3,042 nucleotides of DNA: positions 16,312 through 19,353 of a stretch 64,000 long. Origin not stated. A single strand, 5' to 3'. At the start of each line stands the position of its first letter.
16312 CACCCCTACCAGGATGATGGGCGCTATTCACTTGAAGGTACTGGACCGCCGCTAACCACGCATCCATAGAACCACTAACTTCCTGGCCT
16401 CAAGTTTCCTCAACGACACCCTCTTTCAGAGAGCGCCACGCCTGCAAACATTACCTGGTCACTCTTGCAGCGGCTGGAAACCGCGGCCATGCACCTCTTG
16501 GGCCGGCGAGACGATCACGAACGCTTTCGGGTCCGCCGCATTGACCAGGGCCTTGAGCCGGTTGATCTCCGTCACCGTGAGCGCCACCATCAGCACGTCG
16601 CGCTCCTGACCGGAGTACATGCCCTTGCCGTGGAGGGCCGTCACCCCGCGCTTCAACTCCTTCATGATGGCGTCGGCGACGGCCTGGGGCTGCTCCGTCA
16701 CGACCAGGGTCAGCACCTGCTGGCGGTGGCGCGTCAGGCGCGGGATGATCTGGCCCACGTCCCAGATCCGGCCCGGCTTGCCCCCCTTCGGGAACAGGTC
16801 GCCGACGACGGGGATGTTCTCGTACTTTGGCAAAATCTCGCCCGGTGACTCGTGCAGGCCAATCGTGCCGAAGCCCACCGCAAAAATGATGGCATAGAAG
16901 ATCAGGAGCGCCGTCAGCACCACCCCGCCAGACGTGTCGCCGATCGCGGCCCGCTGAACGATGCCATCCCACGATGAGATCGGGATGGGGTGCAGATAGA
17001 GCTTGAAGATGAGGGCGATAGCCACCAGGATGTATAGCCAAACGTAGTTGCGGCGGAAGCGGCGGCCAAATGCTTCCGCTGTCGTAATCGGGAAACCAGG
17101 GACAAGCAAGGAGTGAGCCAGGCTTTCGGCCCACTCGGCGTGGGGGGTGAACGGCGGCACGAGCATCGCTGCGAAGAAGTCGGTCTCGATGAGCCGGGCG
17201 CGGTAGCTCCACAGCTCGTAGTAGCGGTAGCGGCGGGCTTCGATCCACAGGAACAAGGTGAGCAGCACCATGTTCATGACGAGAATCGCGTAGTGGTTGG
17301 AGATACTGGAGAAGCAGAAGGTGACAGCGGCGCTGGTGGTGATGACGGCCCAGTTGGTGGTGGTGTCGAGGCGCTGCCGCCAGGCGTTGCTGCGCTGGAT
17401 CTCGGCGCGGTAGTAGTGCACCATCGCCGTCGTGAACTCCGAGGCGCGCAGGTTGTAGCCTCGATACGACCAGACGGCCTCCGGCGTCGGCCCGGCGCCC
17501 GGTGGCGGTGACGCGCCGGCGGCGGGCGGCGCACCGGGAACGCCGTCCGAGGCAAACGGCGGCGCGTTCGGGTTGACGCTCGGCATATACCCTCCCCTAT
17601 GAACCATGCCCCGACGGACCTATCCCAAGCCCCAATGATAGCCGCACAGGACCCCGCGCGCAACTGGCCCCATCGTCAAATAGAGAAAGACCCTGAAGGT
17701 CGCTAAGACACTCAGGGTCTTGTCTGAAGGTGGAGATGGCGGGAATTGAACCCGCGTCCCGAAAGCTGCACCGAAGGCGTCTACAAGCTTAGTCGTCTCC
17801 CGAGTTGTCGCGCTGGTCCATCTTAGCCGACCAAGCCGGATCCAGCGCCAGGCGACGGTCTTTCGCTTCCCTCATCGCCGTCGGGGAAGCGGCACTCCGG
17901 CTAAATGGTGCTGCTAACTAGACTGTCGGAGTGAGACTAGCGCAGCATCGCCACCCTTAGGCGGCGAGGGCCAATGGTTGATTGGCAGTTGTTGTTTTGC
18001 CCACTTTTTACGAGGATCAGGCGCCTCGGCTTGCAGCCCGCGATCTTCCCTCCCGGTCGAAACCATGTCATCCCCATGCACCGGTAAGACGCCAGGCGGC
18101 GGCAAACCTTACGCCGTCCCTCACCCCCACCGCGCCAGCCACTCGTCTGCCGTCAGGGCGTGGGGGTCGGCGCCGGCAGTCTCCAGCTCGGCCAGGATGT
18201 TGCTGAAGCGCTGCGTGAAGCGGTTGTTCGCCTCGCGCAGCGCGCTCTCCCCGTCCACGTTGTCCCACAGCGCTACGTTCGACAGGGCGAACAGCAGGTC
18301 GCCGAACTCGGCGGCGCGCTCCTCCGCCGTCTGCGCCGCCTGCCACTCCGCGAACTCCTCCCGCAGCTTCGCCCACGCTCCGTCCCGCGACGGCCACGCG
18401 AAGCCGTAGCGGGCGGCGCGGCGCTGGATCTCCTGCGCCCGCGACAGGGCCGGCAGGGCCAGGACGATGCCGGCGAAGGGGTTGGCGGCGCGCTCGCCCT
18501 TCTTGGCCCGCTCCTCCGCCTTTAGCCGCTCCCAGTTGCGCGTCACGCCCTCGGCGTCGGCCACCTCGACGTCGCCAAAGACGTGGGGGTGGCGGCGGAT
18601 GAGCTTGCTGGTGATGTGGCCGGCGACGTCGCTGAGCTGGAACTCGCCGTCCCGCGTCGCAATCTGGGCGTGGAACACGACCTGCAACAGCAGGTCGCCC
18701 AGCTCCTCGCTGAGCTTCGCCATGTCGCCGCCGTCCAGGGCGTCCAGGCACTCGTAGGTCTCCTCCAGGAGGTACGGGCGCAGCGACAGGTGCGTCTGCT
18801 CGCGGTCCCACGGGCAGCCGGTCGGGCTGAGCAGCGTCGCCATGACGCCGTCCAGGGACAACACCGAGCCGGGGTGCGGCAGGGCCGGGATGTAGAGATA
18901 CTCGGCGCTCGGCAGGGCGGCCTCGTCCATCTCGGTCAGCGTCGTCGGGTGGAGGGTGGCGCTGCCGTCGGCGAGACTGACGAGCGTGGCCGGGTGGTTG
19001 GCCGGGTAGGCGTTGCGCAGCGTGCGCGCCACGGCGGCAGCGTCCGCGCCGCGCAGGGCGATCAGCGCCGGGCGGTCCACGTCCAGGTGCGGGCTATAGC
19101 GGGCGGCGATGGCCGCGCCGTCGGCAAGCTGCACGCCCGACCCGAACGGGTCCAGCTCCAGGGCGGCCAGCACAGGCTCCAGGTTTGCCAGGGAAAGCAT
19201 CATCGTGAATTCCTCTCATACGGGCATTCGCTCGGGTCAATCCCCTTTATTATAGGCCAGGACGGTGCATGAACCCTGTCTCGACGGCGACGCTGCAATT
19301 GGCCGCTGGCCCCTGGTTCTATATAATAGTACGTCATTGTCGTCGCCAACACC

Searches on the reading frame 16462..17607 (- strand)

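Call 29: search_protein_families(library=pfam, proteins=[window:16462-17607:-], max_evalue=0.001)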
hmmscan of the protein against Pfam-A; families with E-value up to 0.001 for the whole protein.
window:16462-17607:- (382 aa): 2 families
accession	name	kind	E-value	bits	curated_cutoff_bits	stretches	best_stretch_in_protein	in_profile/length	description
PF10028.14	DUF2270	-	3e-59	200.2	25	1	63-244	1-183/184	Predicted integral membrane protein (DUF2270)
PF10035.14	DUF2179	-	1.4e-20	73.3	22.8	1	320-374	1-55/55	Uncharacterized protein conserved in bacteria (DUF2179)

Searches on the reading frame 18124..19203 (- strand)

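Call 30: search_protein_families(library=pfam, proteins=[window:18124-19203:-], max_evalue=0.001)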
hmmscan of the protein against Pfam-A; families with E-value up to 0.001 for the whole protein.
window:18124-19203:- (360 aa): 2 families
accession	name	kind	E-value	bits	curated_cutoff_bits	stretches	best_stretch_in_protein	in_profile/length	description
PF03819.22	MazG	-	7e-32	110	22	1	136-209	1-74/74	MazG nucleotide pyrophosphohydrolase domain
PF01503.22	PRA-PH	-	4.1e-06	27.5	21.3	0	278-328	32-85/86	Phosphoribosyl-ATP pyrophosphohydrolase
